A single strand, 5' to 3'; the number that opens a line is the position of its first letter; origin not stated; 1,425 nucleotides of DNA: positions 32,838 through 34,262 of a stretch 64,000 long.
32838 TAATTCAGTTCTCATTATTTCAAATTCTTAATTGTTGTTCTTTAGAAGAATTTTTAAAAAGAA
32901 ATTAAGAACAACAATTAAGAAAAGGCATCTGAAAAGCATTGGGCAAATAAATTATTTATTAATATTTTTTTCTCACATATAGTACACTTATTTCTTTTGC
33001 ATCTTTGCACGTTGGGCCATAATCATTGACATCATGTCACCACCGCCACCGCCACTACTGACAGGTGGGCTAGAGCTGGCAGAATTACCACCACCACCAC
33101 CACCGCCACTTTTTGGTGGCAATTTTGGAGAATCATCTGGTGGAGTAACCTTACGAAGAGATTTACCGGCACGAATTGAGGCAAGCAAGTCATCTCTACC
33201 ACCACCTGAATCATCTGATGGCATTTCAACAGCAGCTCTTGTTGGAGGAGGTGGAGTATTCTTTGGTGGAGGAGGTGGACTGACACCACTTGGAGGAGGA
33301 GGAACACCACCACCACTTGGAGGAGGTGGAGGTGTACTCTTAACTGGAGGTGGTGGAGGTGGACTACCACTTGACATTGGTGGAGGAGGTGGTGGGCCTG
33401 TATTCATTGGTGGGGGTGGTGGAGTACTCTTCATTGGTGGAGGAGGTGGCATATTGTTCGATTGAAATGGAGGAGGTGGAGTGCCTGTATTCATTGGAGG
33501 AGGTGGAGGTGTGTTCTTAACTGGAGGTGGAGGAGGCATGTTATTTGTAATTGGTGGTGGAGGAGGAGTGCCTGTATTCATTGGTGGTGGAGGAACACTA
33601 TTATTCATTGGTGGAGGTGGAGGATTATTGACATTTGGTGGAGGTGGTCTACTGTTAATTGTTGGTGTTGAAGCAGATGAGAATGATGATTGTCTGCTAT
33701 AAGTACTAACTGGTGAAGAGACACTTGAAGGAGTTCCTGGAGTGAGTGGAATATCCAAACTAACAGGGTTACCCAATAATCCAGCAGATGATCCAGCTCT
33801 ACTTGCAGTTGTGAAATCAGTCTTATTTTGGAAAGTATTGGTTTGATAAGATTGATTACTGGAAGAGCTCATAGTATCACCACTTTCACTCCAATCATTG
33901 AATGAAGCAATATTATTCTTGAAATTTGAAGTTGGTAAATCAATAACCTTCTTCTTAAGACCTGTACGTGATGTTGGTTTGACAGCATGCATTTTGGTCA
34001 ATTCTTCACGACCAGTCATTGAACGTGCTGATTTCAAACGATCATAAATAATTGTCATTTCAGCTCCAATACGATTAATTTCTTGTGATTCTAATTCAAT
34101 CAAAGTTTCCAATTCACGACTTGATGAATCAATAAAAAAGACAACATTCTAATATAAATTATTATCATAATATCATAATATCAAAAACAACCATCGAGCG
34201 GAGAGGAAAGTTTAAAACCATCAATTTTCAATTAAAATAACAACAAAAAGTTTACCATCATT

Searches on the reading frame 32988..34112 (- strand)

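Call 25: search_protein_families(library=pfam, proteins=[window:32988-34112:-], max_evalue=0.001)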
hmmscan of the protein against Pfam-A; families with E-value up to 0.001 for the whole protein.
window:32988-34112:- (374 aa): 1 family
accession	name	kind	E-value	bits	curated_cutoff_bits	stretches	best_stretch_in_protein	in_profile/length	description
PF02205.27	WH2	-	3.3e-08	33.3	23.1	1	303-328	2-27/28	WH2 motif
